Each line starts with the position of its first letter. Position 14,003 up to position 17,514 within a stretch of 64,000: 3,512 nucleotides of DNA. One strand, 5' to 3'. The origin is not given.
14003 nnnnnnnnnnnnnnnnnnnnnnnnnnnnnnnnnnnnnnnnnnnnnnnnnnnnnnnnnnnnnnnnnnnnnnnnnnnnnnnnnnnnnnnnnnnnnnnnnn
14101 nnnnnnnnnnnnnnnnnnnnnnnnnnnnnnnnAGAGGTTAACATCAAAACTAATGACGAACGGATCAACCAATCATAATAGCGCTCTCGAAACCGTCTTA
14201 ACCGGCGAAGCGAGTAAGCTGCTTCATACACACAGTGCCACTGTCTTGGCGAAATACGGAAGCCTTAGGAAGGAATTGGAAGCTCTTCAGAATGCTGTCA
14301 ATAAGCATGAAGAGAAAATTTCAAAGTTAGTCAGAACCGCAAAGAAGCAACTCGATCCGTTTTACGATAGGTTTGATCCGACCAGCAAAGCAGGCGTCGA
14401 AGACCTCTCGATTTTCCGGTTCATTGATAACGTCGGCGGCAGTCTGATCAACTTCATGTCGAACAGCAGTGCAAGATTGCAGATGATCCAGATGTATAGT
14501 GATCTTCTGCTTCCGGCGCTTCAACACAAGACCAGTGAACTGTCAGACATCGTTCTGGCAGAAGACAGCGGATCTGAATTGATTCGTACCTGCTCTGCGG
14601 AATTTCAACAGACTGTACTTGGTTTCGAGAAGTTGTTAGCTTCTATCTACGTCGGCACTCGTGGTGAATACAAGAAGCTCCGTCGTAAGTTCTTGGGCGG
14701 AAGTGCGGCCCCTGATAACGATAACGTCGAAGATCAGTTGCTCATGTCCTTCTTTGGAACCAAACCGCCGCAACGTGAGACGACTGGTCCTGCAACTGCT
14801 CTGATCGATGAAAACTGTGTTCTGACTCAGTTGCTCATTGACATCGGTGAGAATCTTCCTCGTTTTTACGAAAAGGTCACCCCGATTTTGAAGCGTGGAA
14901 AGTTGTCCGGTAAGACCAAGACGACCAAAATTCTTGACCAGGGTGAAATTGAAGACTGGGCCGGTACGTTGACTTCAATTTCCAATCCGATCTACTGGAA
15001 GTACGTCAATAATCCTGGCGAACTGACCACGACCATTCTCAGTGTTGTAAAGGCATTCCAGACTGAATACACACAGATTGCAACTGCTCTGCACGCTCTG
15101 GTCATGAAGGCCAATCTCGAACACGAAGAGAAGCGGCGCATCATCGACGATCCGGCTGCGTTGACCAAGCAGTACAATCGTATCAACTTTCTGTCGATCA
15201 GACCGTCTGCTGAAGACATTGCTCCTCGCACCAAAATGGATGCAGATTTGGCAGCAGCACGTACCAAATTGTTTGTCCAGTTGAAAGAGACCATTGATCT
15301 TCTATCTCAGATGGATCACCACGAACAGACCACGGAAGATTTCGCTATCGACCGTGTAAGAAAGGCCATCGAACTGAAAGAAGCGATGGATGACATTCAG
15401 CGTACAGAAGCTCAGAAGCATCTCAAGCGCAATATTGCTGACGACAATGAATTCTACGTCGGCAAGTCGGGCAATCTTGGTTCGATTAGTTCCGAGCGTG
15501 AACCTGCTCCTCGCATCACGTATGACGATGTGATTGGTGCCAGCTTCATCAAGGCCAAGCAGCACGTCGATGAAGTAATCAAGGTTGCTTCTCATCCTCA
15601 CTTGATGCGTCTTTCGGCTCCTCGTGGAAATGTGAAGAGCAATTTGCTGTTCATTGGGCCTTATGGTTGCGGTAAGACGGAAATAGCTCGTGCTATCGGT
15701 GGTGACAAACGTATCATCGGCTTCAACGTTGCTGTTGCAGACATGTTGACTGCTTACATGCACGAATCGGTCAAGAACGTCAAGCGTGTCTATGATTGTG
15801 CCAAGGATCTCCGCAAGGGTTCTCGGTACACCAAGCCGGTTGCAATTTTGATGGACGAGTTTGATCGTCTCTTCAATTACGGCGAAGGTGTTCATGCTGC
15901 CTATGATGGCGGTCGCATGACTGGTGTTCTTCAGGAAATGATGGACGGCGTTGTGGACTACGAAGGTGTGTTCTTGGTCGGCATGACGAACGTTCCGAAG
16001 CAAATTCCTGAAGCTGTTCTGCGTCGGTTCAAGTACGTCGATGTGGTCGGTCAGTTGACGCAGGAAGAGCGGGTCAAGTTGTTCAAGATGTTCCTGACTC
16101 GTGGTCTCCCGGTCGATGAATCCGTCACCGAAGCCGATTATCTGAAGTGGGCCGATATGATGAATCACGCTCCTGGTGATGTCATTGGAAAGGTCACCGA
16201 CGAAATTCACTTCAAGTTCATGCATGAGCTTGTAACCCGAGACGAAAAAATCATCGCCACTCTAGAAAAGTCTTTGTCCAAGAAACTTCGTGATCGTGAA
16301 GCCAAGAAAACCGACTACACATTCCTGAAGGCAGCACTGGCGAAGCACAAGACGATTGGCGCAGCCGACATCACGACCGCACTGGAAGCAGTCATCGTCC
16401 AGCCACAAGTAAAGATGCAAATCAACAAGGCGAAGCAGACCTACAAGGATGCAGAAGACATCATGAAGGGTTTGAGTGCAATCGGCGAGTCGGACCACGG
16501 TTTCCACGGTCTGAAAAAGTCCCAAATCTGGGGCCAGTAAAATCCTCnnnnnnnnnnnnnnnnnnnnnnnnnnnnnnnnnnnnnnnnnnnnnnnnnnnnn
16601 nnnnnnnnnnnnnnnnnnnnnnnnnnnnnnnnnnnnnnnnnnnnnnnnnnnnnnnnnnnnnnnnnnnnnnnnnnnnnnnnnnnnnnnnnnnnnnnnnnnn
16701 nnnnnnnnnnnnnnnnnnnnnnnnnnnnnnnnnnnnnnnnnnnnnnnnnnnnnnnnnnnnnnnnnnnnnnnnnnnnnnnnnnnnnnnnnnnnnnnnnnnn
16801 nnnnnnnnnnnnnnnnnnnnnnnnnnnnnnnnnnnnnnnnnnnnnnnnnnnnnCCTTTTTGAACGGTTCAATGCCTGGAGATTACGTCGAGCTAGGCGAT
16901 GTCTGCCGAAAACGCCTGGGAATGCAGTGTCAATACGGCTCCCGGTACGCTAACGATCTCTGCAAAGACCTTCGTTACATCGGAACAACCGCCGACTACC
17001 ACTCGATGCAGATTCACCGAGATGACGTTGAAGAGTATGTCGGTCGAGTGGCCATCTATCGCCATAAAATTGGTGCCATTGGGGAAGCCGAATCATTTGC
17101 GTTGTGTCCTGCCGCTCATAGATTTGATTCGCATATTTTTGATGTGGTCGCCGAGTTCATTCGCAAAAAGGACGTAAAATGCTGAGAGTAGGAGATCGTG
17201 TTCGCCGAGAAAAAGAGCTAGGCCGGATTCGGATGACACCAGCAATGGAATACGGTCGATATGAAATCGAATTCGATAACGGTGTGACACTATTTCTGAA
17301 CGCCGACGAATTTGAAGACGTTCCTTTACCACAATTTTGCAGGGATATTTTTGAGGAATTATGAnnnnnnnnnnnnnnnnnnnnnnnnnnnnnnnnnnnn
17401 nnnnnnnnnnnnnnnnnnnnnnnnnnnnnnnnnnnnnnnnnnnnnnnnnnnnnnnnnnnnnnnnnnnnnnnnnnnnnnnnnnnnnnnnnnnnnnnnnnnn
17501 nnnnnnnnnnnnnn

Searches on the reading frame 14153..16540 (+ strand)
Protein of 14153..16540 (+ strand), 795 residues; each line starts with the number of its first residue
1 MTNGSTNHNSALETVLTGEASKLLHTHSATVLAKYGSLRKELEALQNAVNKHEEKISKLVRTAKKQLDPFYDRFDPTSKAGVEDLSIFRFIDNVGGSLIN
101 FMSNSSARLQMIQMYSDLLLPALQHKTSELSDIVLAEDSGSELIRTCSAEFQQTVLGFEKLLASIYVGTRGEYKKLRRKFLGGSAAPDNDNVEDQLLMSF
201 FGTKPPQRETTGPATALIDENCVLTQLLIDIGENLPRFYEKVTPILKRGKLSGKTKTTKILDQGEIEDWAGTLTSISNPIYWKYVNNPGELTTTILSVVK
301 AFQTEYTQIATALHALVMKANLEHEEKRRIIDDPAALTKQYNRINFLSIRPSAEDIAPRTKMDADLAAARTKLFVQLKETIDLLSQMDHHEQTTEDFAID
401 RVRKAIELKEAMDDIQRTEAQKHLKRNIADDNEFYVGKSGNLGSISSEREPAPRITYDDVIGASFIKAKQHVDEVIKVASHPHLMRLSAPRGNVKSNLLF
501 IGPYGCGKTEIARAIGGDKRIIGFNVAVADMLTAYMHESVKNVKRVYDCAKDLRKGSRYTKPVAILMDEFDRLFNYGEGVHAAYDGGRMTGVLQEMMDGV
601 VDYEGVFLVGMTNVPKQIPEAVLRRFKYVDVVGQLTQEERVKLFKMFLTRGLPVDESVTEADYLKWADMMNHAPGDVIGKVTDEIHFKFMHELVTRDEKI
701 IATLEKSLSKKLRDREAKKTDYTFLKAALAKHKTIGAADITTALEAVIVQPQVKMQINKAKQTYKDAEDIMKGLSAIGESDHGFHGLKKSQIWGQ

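Call 10: search_protein_families(library=pfam, proteins=[window:14153-16540:+])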
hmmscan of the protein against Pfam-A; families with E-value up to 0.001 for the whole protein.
window:14153-16540:+ (795 aa): 1 family
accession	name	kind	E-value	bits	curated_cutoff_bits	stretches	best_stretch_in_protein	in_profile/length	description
PF00004.35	AAA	-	1.7e-17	64.6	21.2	1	498-627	1-124/131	ATPase family associated with various cellular activities (AAA)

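Call 11: search_dna_similar(query=window:14153-16540:+, collection=phages, mode=protein, max_rows=15)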
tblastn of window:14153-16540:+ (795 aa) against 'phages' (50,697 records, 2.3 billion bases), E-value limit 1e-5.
Records with a match: 15; places in all: 15; records where one place covers at least 80% of the query: 0.
Best place of each record, by identity: <60% 15.
By first word of the organism name: Listeria 4; Acinetobacter 2; Staphylococcus 2; Salmonella 2; Enterococcus 2; Pseudomonas 1; Brevundimonas 1; Acutalibacteraceae 1.
By host as written in the record: Listeria monocytogenes 4; - 3; Staphylococcus aureus 2; Pseudomonas aeruginosa 1; Salmonella enterica subsp. enterica serovar Kentucky 1; Homo sapiens 1; Enterococcus faecalis 1; Brevundimonas pondensis LVF1 1; and 1 more.
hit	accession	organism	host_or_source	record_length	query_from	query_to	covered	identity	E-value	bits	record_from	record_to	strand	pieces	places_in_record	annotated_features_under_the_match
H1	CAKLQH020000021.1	Acinetobacter phage MD-2021a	not known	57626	454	662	26%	30.7%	5e-10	69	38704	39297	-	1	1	ftsH: cell division protein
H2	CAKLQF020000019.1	Acinetobacter phage MD-2021a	not known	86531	454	662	26%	30.7%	5e-10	69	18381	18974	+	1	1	ftsH: cell division protein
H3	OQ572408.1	Pseudomonas phage Y6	Pseudomonas aeruginosa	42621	454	661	26%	27.9%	3e-10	71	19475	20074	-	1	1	record has no annotation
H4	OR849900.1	Staphylococcus phage SA 1298 Kay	Staphylococcus aureus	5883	454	658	26%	27.0%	5e-9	66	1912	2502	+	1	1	record has no annotation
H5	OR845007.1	Staphylococcus phage SA 1306 Kay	Staphylococcus aureus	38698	454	658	26%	27.0%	6e-9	66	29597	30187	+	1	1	record has no annotation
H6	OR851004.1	Salmonella phage S.Kent 1-2-1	Salmonella enterica subsp. enterica ...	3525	454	650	25%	28.1%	6e-11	72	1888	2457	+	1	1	record has no annotation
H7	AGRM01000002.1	Salmonella enterica subsp. houtenae str. ATCC BAA-1581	Homo sapiens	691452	454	650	25%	28.1%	8e-11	72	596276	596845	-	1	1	ATP-dependent metalloprotease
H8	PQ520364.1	Enterococcus phage IME_EF3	-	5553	452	634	23%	27.0%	3e-7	61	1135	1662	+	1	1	record has no annotation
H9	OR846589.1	Enterococcus phage Efs 1-1-1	Enterococcus faecalis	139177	452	634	23%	27.0%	3e-7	61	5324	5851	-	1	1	record has no annotation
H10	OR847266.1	Listeria phage LM 4-11-1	Listeria monocytogenes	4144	452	634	23%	27.0%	7e-7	59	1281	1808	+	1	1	record has no annotation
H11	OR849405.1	Listeria phage LM 4-14-1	Listeria monocytogenes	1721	452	624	22%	26.6%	8e-7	58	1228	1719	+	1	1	record has no annotation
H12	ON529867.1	Brevundimonas phage vB_BpoS-Strzyga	Brevundimonas pondensis LVF1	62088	452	624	22%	26.5%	9e-6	56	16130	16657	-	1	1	proteasome-associated ATPase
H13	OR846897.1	Listeria phage LM 4-11-1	Listeria monocytogenes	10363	454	628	22%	25.1%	3e-7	60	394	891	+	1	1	record has no annotation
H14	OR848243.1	Listeria phage LM 4-14-1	Listeria monocytogenes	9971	457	628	22%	25.6%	1e-6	59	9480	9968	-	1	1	record has no annotation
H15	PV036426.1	Acutalibacteraceae phage NatCom_11578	Acutalibacteraceae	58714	498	669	22%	25.4%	2e-7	61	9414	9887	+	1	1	hypothetical protein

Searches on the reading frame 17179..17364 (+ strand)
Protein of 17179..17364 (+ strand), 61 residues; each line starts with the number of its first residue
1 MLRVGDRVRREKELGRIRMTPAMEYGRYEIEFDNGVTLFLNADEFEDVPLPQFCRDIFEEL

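Call 56: search_protein_families(library=pfam, max_evalue=5, proteins=[window:17179-17364:+])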
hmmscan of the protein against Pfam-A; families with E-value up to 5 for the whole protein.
window:17179-17364:+ (61 aa): 1 family
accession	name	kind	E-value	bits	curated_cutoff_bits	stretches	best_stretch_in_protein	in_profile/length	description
PF18359.7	Tudor_5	-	0.24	11.7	31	1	25-41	35-50/53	Histone methyltransferase Tudor domain 1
